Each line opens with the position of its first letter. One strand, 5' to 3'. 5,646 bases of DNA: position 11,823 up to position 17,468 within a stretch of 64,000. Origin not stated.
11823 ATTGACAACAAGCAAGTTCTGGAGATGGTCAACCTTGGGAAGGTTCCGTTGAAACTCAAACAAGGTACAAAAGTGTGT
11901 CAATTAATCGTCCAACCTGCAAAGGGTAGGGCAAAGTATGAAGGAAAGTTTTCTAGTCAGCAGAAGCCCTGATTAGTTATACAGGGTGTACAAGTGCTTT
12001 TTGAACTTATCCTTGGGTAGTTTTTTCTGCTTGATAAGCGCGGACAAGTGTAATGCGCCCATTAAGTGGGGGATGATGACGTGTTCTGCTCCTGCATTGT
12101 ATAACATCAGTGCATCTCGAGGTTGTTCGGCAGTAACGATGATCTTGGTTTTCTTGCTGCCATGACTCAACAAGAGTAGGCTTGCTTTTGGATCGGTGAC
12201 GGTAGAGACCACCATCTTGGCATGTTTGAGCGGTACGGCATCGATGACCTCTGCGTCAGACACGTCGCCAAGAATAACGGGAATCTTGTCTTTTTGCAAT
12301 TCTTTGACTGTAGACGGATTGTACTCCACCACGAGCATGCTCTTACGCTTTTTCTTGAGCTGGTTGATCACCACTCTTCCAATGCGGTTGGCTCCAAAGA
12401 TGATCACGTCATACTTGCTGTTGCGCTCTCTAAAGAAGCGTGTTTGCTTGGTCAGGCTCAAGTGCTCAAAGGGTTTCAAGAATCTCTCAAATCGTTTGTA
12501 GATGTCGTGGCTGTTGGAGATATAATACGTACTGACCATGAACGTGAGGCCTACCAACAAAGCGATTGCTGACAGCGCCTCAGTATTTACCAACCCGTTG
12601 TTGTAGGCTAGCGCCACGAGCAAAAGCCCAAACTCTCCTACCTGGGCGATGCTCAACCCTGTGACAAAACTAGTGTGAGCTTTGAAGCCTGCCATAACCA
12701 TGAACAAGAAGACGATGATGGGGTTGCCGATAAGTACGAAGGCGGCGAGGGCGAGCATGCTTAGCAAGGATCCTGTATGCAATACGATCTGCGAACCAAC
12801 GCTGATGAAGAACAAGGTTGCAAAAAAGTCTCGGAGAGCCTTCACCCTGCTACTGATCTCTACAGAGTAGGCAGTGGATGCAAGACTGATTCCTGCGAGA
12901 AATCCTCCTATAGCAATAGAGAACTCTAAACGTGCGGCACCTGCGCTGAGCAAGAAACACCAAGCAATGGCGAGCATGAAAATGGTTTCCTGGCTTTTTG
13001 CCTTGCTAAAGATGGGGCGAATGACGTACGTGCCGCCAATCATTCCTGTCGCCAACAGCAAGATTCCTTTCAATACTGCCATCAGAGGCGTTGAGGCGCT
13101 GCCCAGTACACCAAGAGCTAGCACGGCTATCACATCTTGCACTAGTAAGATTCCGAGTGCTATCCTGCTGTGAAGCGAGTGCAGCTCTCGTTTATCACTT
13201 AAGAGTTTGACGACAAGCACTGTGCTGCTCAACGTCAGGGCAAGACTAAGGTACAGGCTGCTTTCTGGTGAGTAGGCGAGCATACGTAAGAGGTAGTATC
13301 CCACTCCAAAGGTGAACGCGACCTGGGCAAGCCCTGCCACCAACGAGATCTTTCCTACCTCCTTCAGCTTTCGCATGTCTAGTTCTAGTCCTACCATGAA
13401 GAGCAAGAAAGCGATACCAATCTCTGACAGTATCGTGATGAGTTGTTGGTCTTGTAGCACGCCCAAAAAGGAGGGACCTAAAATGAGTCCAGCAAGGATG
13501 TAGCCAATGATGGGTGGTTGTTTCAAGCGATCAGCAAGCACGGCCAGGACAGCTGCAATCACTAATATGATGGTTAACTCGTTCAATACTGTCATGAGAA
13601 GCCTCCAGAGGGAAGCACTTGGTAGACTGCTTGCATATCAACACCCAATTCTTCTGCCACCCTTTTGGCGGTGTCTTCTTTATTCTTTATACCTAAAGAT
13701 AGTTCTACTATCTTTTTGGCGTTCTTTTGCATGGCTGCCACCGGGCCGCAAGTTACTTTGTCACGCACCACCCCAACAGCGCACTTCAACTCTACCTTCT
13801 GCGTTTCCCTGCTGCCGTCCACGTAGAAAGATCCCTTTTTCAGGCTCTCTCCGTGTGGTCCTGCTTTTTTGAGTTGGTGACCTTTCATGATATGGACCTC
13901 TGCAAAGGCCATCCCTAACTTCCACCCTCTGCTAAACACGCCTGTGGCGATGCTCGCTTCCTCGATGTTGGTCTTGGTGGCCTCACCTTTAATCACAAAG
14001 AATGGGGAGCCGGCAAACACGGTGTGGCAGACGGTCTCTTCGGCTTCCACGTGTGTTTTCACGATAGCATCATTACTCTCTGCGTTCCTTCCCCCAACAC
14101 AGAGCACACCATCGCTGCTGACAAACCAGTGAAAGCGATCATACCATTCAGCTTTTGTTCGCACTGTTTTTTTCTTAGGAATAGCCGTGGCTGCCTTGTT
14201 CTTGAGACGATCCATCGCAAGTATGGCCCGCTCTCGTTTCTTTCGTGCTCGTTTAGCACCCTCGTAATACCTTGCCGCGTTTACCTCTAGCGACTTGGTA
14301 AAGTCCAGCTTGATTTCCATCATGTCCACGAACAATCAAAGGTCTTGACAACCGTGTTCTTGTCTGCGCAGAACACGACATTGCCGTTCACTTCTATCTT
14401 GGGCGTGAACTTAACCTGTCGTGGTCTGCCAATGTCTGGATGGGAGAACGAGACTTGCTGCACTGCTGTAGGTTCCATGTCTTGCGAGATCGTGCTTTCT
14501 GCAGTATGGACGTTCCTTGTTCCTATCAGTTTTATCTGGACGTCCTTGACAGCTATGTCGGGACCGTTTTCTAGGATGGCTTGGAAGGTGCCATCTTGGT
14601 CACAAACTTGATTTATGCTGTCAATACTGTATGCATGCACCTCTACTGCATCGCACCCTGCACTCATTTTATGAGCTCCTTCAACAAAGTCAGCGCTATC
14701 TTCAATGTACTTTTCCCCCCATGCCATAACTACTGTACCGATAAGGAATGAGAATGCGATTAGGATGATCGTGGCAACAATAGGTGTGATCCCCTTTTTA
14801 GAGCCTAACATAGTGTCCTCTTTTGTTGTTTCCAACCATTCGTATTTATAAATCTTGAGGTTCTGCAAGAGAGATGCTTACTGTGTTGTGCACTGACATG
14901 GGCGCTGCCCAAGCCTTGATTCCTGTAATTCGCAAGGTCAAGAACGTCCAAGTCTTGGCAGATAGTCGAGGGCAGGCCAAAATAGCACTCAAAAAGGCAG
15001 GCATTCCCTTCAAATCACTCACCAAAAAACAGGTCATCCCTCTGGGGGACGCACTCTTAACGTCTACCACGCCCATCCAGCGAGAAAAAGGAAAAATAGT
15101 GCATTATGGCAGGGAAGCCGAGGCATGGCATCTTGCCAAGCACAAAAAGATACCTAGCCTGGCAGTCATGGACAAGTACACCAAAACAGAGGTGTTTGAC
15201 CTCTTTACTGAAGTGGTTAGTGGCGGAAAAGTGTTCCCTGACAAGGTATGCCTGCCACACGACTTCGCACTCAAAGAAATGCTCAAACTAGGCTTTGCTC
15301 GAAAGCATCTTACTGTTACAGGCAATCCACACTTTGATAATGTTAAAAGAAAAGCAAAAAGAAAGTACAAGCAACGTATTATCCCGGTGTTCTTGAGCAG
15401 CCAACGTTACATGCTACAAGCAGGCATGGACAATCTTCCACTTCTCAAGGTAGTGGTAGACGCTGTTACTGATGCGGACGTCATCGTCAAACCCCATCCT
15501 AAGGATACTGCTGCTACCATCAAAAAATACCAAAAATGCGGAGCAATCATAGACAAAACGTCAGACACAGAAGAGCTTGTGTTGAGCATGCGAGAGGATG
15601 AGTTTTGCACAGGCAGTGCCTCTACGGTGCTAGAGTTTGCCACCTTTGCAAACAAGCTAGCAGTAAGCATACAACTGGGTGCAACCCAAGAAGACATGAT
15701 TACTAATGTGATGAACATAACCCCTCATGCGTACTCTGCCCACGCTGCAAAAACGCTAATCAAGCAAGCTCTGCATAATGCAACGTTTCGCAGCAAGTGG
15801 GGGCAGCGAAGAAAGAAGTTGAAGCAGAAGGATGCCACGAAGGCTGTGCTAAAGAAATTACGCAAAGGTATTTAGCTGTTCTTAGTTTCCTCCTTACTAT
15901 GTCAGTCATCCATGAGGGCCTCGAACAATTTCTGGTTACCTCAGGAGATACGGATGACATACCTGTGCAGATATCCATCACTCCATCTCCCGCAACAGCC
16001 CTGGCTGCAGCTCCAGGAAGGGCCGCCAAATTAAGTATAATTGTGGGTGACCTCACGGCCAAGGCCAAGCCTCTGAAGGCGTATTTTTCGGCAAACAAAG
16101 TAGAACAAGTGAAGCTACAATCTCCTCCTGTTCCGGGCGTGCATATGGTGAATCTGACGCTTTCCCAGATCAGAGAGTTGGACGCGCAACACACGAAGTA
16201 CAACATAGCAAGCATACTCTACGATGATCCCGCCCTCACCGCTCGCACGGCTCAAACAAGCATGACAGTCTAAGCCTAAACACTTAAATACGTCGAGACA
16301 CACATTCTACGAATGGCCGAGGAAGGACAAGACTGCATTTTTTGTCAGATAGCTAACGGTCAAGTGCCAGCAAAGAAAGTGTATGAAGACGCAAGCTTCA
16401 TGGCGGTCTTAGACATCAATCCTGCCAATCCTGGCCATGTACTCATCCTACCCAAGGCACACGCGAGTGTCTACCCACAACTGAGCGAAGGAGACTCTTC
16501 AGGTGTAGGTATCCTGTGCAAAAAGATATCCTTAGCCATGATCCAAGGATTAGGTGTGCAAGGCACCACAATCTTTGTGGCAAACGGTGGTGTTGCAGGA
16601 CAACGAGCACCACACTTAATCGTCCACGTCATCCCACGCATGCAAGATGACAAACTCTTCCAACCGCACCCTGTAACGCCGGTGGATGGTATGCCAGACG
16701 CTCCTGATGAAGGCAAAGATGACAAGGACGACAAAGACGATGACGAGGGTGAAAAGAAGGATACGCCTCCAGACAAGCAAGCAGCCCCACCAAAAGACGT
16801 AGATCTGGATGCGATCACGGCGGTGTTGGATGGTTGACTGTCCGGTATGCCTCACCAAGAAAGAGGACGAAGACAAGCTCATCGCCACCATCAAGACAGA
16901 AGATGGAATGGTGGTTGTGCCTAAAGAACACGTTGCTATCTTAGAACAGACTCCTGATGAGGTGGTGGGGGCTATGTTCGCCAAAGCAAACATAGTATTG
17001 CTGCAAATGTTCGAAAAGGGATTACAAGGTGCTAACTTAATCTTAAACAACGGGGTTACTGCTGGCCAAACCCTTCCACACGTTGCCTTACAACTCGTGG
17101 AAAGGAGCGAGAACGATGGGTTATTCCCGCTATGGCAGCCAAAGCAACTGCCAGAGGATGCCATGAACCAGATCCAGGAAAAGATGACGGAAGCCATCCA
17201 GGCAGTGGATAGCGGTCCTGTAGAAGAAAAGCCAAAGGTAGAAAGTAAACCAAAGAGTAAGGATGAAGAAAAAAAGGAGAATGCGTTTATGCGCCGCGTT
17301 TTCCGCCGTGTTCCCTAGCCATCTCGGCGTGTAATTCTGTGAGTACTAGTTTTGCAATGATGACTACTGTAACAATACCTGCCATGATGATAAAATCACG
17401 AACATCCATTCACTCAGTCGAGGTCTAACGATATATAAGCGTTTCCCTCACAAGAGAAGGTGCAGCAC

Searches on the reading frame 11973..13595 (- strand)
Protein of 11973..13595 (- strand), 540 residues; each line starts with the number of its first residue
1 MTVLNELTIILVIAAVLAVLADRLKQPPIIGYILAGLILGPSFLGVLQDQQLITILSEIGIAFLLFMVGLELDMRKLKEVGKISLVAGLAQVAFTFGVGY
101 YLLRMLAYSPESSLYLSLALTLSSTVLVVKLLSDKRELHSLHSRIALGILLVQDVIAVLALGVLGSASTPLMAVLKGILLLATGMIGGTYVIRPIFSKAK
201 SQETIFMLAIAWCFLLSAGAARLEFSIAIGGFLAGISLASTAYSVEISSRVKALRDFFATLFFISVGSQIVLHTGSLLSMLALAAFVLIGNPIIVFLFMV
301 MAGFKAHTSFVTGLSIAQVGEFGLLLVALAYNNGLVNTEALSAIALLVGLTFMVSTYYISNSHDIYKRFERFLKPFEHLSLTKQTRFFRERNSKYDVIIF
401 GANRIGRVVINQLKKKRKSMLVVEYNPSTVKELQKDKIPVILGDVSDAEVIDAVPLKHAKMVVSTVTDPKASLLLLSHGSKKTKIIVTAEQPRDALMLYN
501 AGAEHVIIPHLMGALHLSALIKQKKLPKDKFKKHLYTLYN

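Call 9: search_protein_families(library=pfam, proteins=[window:11973-13595:-])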
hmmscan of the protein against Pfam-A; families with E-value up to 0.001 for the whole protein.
window:11973-13595:- (540 aa): 2 families
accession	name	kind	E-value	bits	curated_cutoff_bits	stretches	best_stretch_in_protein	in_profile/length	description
PF00999.27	Na_H_Exchanger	-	7.4e-56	190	26.2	1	12-355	2-365/375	Sodium/hydrogen exchanger, transmembrane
PF02254.24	TrkA_N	-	1.2e-21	77.6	23.8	1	397-509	1-116/116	TrkA-N domain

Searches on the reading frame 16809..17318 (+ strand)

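Call 9: search_protein_families(library=pfam, proteins=[window:16809-17318:+])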
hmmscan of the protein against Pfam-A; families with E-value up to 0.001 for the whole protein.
window:16809-17318:+ (169 aa): 1 family
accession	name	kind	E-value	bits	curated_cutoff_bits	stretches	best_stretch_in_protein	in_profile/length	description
PF01230.28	HIT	-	1e-05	26.5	21.5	1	35-92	30-88/98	HIT domain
